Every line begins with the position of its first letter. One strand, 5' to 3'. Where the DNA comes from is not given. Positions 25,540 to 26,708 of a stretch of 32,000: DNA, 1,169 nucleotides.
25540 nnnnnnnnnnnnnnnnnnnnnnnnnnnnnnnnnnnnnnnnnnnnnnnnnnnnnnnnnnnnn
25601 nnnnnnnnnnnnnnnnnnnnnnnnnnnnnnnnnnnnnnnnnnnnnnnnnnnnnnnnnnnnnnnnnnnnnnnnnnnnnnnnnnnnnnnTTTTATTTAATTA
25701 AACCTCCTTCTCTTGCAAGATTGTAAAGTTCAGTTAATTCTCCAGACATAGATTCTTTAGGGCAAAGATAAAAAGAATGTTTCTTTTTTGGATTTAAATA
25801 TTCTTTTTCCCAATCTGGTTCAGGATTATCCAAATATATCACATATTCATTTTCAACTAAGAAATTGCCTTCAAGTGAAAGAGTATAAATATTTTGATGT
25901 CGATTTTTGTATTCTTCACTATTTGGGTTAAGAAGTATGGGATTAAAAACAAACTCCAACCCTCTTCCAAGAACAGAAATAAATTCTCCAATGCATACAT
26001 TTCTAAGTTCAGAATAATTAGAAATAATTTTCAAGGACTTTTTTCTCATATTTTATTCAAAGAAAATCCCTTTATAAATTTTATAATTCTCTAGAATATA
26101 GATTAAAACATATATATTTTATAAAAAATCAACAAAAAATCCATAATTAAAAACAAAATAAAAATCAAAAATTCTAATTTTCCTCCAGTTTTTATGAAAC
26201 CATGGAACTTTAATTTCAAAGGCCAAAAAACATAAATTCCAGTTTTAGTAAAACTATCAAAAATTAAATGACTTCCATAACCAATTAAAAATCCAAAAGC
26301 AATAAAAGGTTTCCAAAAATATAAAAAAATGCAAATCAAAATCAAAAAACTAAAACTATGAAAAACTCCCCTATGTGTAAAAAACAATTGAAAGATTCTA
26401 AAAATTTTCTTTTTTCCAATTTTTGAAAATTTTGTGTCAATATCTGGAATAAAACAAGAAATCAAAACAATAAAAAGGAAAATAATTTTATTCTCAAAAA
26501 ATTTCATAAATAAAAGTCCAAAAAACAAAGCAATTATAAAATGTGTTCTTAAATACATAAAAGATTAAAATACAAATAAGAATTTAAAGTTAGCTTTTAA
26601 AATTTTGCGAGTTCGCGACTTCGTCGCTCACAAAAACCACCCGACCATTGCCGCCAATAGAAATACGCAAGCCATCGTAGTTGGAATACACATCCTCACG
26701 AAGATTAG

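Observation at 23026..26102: radA embedded in a tightly coupled eight-gene operon of unassignable small proteins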

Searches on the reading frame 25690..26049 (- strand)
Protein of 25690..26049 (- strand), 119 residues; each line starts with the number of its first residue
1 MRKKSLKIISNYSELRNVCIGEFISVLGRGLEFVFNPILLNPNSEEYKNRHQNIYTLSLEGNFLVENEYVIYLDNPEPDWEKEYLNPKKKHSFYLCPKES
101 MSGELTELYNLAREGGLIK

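Call 5: search_protein_families(library=pfam, max_evalue=1, proteins=[window:25690-26049:-])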
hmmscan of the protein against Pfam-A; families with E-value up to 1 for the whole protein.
window:25690-26049:- (119 aa): 0 families

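Call 7: search_protein_families(library=phrogs, max_evalue=1, proteins=[window:25690-26049:-])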
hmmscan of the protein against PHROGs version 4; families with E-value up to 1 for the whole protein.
window:25690-26049:- (119 aa): 1 family
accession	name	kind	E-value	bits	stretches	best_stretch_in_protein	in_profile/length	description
phrog_31667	-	unknown function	0.1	14.2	1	17-59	73-115/138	-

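Call 8: search_protein_families(library=ncbifam, max_evalue=1, proteins=[window:25690-26049:-])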
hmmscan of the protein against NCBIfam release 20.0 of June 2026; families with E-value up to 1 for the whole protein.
window:25690-26049:- (119 aa): 0 families

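Call 19: find_homologous_proteins(query=A1, max_evalue=0.01)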
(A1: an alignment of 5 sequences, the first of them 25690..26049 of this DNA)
Query A1 (5 sequences) (119 aa, profile of the alignment): 5 proteins with E <= 0.01 among 523 candidates.
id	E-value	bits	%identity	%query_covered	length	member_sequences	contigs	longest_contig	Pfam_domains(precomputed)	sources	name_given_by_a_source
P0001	2.1e-38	149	33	92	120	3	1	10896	-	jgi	-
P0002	3.2e-33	132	100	100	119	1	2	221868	-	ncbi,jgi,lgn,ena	ncbi:MAG: hypothetical protein WC812_03570 [Candidatus Pacearchaeota archaeon]|jgi:hypothetical prot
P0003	7.5e-32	128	45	9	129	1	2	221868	-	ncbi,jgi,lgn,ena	ncbi:MAG: hypothetical protein WC812_03560 [Candidatus Pacearchaeota archaeon]|jgi:hypothetical prot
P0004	3.5e-30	123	31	54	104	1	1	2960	-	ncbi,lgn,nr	ncbi:MAG: hypothetical protein Q8O84_03655 [Nanoarchaeota archaeon]|nr:hypothetical protein [Nanoarc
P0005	3.8e-23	100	-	-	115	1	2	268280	-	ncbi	-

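Call 35: search_protein_representatives(alignment_id=A3)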
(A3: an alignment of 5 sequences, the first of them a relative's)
Query: 5 sequences, 117 profile positions. Proteins with E-value up to 0.001 (for the whole library): 21; up to 1e-10: 16; up to 1e-30: 3. The best 21 are listed.
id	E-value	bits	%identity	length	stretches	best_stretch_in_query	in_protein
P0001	3.3e-45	169.5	-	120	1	4-117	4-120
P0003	1.9e-35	138.0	-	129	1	1-117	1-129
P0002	6.0e-32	126.8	-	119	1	1-115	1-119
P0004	1.9e-29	118.7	-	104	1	1-109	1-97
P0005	4.4e-23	98.2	-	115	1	1-115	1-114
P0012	6.1e-20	88.1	-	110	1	4-113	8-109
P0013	7.4e-20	87.8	-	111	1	1-114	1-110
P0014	2.3e-18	82.9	-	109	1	7-113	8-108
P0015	1.0e-14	71.2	-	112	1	1-113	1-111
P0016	1.2e-14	71.0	-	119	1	4-113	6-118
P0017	7.9e-14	68.3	-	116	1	1-115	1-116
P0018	9.2e-14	68.1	-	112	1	1-114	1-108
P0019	4.3e-12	62.7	-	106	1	8-106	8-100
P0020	8.0e-12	61.9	-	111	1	6-112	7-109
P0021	1.0e-11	61.5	-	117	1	1-110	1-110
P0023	1.7e-10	57.6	-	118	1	1-108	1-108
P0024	2.9e-10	56.9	-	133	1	1-115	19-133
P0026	2.1e-07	47.6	-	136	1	9-115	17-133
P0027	5.0e-04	36.7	-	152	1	1-112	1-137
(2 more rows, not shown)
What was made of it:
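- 25690..26049 (-): g119, a famA member (radA-upstream small protein), first cistron. Family of 21 hits (20 small proteins) among 1.84 billion representatives (call 35).
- The full HMMER search of 1.84 billion representatives found 21 famA hits (call 35).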

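Call 38: find_encoding_contigs(protein=P0024, flank=6000, max_places=3)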
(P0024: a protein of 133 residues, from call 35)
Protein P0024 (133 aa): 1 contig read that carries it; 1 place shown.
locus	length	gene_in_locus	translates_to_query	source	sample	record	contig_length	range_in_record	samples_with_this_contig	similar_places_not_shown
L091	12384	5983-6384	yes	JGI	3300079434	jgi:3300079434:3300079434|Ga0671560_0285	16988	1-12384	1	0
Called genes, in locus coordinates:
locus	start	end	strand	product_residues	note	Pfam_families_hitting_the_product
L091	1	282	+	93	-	?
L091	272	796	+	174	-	-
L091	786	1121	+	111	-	-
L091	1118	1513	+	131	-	-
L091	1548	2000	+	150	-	-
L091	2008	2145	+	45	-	-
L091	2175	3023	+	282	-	PF01478:Peptidase_A24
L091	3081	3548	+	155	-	-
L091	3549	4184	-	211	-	PF11969:DcpS_C (weak), PF01230:HIT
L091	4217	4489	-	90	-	PF00736:EF1_GNE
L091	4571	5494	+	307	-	PF01336:tRNA_anti-codon (faint)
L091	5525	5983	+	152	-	PF04307:YdjM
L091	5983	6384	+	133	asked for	-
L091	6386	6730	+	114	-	-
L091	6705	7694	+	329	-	PF14520:HHH_5, PF00154:RecA_N, PF08423:Rad51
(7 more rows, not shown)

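Call 39: find_encoding_contigs(protein=P0017, flank=6000, max_places=3)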
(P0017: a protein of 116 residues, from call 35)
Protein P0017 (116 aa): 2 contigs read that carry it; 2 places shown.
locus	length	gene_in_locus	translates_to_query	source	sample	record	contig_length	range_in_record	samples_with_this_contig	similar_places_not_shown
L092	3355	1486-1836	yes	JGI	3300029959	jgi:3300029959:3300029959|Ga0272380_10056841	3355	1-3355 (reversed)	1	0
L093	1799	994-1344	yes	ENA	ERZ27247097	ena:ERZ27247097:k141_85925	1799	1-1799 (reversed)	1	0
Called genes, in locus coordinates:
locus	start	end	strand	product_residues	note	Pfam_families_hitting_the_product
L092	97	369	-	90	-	PF00736:EF1_GNE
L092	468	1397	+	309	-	PF24903:OB_MEIOB_N (weak), PF01336:tRNA_anti-codon (faint)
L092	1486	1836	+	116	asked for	-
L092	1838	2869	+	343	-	PF14520:HHH_5, PF00154:RecA_N, PF08423:Rad51, PF06745:ATPase (weak)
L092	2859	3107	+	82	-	-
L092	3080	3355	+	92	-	?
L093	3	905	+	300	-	?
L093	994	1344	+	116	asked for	-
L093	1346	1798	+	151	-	?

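Call 40: find_encoding_contigs(protein=P0027, flank=5000, max_places=2)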
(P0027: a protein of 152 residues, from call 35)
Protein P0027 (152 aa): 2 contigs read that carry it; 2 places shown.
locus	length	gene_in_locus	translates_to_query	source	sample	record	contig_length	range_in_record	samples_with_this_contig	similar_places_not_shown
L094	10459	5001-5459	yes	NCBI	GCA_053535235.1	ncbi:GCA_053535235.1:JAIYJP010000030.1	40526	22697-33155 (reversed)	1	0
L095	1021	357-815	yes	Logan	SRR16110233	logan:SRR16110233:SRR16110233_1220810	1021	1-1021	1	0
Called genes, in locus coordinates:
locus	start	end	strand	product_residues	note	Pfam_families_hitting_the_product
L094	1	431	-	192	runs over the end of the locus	PF13328:HD_4, PF01966:HD (weak)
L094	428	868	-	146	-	-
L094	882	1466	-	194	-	-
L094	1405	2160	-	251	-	-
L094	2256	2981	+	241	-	PF01978:TrmB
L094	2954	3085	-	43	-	-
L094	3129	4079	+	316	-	PF01336:tRNA_anti-codon (faint)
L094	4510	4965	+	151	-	PF04307:YdjM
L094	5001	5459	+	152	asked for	-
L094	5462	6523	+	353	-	PF14520:HHH_5 (weak), PF00154:RecA_N, PF08423:Rad51, PF13481:AAA_25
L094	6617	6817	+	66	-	-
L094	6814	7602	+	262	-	PF01909:NTP_transf_2, PF18765:Polbeta (weak)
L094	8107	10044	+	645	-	-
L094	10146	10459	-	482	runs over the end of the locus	PF13173:AAA_14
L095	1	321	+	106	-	?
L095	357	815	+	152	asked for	-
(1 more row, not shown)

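Call 41: find_encoding_contigs(protein=P0026, flank=5000, max_places=2)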
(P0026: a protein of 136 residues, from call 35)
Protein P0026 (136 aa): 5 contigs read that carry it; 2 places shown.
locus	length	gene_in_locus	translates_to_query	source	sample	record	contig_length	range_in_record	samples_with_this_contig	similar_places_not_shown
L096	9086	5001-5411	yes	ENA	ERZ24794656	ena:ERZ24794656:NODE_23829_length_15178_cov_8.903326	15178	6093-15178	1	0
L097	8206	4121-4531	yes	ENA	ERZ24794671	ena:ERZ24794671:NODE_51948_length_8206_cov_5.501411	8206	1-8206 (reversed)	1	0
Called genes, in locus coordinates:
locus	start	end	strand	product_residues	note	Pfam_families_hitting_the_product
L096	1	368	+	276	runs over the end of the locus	PF01478:Peptidase_A24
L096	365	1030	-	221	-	-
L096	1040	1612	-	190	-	-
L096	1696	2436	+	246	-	PF01978:TrmB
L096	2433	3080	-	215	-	PF11969:DcpS_C, PF01230:HIT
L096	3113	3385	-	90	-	PF00736:EF1_GNE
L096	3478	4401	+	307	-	PF01336:tRNA_anti-codon (faint)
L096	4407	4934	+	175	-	-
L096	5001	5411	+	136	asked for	-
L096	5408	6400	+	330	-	PF14520:HHH_5, PF00154:RecA_N, PF08423:Rad51, PF06745:ATPase (weak)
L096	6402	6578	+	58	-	-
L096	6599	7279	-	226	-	PF00406:ADK, PF13207:AAA_17, PF05191:ADK_lid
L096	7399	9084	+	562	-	?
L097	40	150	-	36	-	-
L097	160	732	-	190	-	-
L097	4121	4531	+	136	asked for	-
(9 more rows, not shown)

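Call 42: find_encoding_contigs(protein=P0015, flank=5000, max_places=2)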
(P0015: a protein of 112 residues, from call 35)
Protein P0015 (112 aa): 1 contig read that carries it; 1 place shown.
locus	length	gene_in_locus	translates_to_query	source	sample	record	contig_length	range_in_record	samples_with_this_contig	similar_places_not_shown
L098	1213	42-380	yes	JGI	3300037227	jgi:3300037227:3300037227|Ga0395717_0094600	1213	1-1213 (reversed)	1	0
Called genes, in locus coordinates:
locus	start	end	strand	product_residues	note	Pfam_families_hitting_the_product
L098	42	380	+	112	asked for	-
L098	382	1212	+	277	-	?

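Call 55: predict_structure(alignment_id=A5)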
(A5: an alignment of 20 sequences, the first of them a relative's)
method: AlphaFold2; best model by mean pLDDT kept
length: 119 residues; sequences in the alignment: 20
mean_pLDDT: 89.6   pTM: 0.83
mean pLDDT of the five models: 89.6, 89.2, 89.1, 88.4, 87.7
residues with pLDDT >= 90: 74; 70-90: 40; 50-70: 5; < 50: 0
segments of 3 or more residues with pLDDT < 50: none
pLDDT, mean of each block of 10 residues (from residue 1): 85 94 95 94 84 93 95 78 92 84 89 92
secondary structure, 60 per line:
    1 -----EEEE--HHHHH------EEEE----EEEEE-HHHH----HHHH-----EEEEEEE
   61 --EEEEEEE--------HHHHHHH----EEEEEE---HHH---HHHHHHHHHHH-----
elements in order: E6-9 H12-16 E23-26 E31-35 H37-40 H45-48 E54-60 E63-69 H78-84 E89-94 H104-114
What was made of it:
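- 25690..26049 (-): AF2 pLDDT 89.6, pTM 0.83 (call 55).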

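Call 58: fold_search(model_id=the predicted structure, library=pdb)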
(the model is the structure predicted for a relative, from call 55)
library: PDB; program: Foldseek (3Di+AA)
matches with E <= 10: 201; with E <= 0.001: 0
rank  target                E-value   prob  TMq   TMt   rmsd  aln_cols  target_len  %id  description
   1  9o5m_A                2.5e-01  0.18  0.26  0.20  11.1        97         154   12  Prenylated-FMN maturase PhdC from Mycolicibacterium fortuitum bound to prenylated flavin mononucleotide in the P1 spac (released 2026-02-18)
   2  9nk0                  3.2e-01  0.16  0.26  0.20  11.2        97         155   12  Prenylated-FMN maturase PhdC from Mycolicibacterium fortuitum (apo) (released 2026-02-18)
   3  9srj_A                3.4e-01  0.16  0.29  0.24  10.3       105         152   12  Prenylated FMN oxidative maturase PhdC, PEG-bound (released 2025-12-17)
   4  9o5m_D                3.6e-01  0.15  0.25  0.20  11.2        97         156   12  Prenylated-FMN maturase PhdC from Mycolicibacterium fortuitum bound to prenylated flavin mononucleotide in the P1 spac (released 2026-02-18)
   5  9nk2                  5.0e-01  0.13  0.25  0.20  11.2        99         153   11  Prenylated-FMN maturase PhdC from Mycolicibacterium fortuitum bound to prenylated flavin mononucleotide (released 2026-02-18)
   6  9nk4                  5.0e-01  0.13  0.26  0.20  11.2        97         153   12  Prenylated-FMN maturase PhdC E45A mutant from Mycolicibacterium fortuitum bound to flavin mononucleotide (released 2026-02-18)
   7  9srg                  5.3e-01  0.14  0.29  0.24  10.4       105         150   10  Prenylated FMN oxidative maturase PhdC, FMN-bound (released 2025-12-17)
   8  9nk3                  5.7e-01  0.12  0.26  0.20  10.8        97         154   12  Prenylated-FMN maturase PhdC E45A mutant from Mycolicibacterium fortuitum (apo) (released 2026-02-18)
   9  9nk1                  7.8e-01  0.12  0.30  0.24  10.3       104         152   10  Prenylated-FMN maturase PhdC from Mycolicibacterium fortuitum bound to flavin mononucleotide (released 2026-02-18)
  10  2ra8                  8.3e-01  0.16  0.24  0.09   7.1        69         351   13  Crystal structure of the Q64V53_BACFR protein from Bacteroides fragilis. Northeast Structural Genomics Consortium target (released 2007-09-25)
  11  7ena_r                9.4e-01  0.05  0.14  0.09   9.8        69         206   10  TFIID-based PIC-Mediator holo-complex in pre-assembled state (pre-hPIC-MED) (released 2021-05-26)
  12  4nkb_B                1.1e+00  0.12  0.32  0.22   6.5       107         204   11  Crystal Structure of the cryptic polo box (CPB)of ZYG-1 (released 2014-08-27)
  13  8gxq_r                1.2e+00  0.05  0.15  0.10   9.9        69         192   12  PIC-Mediator in complex with +1 nucleosome (T40N) in MH-binding state (released 2022-11-02)
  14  1ci0_A                1.2e+00  0.03  0.18  0.12  13.5       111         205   11  PNP OXIDASE FROM SACCHAROMYCES CEREVISIAE (released 1999-08-25)
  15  3nje_A                1.4e+00  0.05  0.22  0.18  11.5        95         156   14  Structure of the Minor Pseudopilin XcpW from the Pseudomonas aeruginosa Type II Secretion System (released 2011-02-02)
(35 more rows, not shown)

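Call 68: search_solved_structures(query=A5, max_evalue=10)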
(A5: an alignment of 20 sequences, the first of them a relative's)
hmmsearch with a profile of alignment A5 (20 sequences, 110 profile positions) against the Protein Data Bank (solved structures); distinct sequences matched with E-value up to 10: 3.
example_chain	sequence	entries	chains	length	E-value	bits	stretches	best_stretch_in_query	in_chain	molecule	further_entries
4w5x_B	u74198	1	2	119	0.19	14.7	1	46-95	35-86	Late protein H7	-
4w60_A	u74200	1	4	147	0.25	14.4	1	46-95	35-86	Late protein H7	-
2spc_A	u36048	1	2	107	0.85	12.7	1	29-81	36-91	SPECTRIN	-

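Call 77: fold_search(model_id=the predicted structure, library=viral)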
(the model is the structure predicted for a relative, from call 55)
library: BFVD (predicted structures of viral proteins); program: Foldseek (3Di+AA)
matches with E <= 10: 764; with E <= 0.001: 0
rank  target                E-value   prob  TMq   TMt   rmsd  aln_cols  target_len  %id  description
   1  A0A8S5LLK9            6.0e-02  0.41  0.32  0.08   9.2       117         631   13  Uncharacterized protein [Siphoviridae sp. ctKcB20]
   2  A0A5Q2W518            9.4e-02  0.72  0.27  0.27   5.3        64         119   14  (no name in the UniProt tables at hand)
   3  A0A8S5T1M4            1.1e-01  0.54  0.38  0.34   7.5       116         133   17  Uncharacterized protein [Myoviridae sp. ctWb16]
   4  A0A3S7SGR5            1.3e-01  0.28  0.28  0.29  12.1       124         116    6  (no name in the UniProt tables at hand)
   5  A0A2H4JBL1            2.6e-01  0.54  0.24  0.52   3.6        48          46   10  Uncharacterized protein [uncultured Caudovirales phage]
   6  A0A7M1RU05            2.6e-01  0.47  0.24  0.30   5.6        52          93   10  Uncharacterized protein [uncultured phage cr6_1]
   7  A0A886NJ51            2.8e-01  0.44  0.23  0.13   5.0        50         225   16  (no name in the UniProt tables at hand)
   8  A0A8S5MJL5            2.8e-01  0.18  0.29  0.06   8.6       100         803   11  Uncharacterized protein [Siphoviridae sp. ctHMI2]
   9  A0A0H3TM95            2.8e-01  0.06  0.19  0.14  15.9       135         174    9  (no name in the UniProt tables at hand)
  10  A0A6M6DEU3            3.0e-01  0.38  0.30  0.22   5.8        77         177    5  (no name in the UniProt tables at hand)
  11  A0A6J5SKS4            3.0e-01  0.28  0.29  0.21  10.2        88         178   15  Essential recombination function protein [uncultured Caudovirales phage]
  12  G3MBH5                3.0e-01  0.15  0.26  0.31   6.9        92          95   20  Gp113 [Bacillus phage G]
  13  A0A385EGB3            3.2e-01  0.35  0.26  0.34   7.2        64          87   11  Uncharacterized protein [Caulobacter phage CcrSC]
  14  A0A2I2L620            3.2e-01  0.35  0.28  0.27   6.2        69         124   22  Uncharacterized protein [Orpheovirus IHUMI-LCC2]
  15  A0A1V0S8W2            3.2e-01  0.28  0.25  0.36   7.9        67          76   18  Uncharacterized protein [Catovirus CTV1]
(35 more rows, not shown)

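Call 96: find_encoding_contigs(protein=P0021, flank=4000, max_places=1)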
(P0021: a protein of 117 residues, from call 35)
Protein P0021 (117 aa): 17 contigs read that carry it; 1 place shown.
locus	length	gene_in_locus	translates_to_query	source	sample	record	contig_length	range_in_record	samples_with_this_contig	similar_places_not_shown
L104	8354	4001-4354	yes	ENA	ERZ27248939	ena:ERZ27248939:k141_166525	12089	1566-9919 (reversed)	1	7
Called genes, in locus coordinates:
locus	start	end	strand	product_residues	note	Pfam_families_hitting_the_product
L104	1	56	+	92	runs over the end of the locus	-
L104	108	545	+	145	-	-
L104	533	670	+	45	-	-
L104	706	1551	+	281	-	PF01478:Peptidase_A24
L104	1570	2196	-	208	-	PF01230:HIT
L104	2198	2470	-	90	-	PF00736:EF1_GNE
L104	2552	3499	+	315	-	PF01336:tRNA_anti-codon (faint)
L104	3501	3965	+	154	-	PF04307:YdjM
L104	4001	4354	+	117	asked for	-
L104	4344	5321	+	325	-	PF14520:HHH_5 (weak), PF00154:RecA_N, PF13481:AAA_25 (weak), PF06745:ATPase (weak), PF08423:Rad51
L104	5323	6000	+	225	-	-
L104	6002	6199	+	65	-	-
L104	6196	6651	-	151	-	PF00334:NDK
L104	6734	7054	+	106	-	-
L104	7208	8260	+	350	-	-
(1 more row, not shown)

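Call 97: find_encoding_contigs(protein=P0023, flank=4000, max_places=1)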
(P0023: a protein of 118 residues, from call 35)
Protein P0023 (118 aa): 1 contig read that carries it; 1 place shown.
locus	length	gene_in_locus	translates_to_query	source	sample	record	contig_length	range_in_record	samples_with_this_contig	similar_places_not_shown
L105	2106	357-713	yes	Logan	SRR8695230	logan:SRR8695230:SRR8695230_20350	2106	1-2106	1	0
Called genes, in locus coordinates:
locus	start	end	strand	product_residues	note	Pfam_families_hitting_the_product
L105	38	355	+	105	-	-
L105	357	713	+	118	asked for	-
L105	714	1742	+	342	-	PF00633:HHH (faint), PF14520:HHH_5, PF00154:RecA_N, PF08423:Rad51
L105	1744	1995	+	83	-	-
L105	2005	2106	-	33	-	?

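Call 98: find_encoding_contigs(protein=P0019, flank=4000, max_places=1)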
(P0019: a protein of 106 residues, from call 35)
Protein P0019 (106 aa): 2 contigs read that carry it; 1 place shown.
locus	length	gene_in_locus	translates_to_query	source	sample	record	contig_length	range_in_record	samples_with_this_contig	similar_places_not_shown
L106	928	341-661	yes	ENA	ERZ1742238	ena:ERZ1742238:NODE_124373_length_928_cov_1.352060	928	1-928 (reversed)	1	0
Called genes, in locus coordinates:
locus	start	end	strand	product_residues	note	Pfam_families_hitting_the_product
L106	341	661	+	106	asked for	-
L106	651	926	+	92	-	?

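Call 102: search_protein_families(library=padloc, max_evalue=0.1, proteins=[window:25690-26049:-])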
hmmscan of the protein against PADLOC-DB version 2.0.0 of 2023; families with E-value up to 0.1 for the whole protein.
window:25690-26049:- (119 aa): 0 families

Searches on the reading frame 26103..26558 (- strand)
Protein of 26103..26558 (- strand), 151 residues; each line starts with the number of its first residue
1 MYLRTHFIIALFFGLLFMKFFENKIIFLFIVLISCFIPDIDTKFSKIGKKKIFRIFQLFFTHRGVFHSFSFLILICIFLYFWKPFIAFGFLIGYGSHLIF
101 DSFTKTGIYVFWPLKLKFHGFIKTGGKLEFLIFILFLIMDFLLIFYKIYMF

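Call 73: search_protein_families(library=pfam, max_evalue=0.01, proteins=[window:26103-26558:-])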
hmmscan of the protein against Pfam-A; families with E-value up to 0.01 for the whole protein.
window:26103-26558:- (151 aa): 1 family
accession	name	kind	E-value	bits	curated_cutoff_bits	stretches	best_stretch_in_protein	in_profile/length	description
PF04307.19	YdjM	-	1e-20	74.4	29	1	1-135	1-143/176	YdjM inner membrane protein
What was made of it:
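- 26103..26558 (-): Context: YdjM-family membrane hydrolase, found between RPA and radA in most relatives. Pfam YdjM 74 bits (call 73).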

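Call 76: search_protein_families(library=ncbifam, max_evalue=0.01, proteins=[window:26103-26558:-])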
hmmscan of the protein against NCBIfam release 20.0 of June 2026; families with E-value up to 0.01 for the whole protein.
window:26103-26558:- (151 aa): 1 family
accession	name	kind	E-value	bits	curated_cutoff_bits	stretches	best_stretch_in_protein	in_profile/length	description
NF008651.0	PRK11648.1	equivalog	5.1e-11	42.7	216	1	31-129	38-148/196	metal-dependent hydrolase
